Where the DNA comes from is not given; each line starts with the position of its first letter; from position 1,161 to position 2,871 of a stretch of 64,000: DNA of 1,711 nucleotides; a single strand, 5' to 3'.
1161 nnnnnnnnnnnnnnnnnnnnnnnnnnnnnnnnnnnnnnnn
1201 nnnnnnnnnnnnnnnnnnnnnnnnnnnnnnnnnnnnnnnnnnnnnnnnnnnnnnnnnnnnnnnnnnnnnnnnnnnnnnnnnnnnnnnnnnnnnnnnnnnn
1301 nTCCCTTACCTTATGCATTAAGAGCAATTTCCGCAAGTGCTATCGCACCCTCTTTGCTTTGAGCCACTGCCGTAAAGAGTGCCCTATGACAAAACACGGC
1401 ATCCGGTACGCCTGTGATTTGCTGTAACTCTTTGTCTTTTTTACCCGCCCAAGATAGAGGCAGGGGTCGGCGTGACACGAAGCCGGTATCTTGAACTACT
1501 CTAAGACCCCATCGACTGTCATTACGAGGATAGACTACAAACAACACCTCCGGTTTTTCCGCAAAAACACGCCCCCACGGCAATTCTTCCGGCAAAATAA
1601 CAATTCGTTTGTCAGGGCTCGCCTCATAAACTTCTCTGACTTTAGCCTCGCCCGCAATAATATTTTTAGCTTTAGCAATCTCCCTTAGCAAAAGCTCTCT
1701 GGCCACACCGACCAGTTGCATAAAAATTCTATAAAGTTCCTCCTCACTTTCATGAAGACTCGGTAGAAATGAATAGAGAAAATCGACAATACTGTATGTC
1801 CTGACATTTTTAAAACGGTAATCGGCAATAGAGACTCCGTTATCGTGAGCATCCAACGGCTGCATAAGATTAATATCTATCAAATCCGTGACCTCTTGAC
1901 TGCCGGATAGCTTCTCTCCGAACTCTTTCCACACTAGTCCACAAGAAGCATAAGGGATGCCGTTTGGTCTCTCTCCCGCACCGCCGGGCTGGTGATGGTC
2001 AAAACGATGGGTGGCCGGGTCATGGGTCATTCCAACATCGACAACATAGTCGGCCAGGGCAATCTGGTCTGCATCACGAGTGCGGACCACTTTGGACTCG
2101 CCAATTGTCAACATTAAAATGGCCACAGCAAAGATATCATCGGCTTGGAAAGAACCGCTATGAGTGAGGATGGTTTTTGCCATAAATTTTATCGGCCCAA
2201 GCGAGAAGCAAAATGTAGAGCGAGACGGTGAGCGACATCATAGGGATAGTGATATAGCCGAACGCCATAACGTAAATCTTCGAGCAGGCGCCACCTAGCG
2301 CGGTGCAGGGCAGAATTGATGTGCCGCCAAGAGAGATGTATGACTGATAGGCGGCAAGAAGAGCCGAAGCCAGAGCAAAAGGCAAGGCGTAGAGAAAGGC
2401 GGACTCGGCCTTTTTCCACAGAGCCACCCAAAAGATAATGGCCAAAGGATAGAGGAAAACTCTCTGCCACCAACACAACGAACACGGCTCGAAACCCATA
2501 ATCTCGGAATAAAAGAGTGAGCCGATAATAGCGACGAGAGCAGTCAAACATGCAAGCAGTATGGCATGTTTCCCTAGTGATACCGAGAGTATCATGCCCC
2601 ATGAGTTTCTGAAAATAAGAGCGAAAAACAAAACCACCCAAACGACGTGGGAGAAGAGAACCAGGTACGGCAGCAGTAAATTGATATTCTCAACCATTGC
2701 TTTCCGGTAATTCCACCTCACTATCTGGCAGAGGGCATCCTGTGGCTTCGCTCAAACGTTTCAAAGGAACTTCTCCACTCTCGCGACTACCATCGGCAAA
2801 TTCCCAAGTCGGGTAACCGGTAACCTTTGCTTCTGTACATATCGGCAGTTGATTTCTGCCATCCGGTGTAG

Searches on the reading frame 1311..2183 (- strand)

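Call 53: search_protein_families(library=pfam, proteins=[window:1311-2183:-], max_evalue=0.00001)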
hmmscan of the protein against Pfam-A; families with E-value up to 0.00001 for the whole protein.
window:1311-2183:- (290 aa): 1 family
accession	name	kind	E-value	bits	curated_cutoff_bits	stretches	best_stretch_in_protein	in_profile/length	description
PF03690.18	MYG1_exonuc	-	5.3e-62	210.7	22.1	1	4-288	1-318/318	Uncharacterised protein family (UPF0160)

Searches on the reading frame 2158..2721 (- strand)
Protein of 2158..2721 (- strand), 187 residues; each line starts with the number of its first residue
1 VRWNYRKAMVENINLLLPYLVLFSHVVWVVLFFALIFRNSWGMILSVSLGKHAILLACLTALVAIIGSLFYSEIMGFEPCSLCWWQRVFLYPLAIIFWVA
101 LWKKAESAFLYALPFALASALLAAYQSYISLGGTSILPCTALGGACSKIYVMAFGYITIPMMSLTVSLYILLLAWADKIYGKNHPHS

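Call 53: search_protein_families(library=pfam, proteins=[window:2158-2721:-], max_evalue=0.00001)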
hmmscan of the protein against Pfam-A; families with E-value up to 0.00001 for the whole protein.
window:2158-2721:- (187 aa): 1 family
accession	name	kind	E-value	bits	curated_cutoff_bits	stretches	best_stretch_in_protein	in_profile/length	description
PF02600.21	DsbB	-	2.1e-11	44.9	22.1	1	52-175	3-146/148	Disulfide bond formation protein DsbB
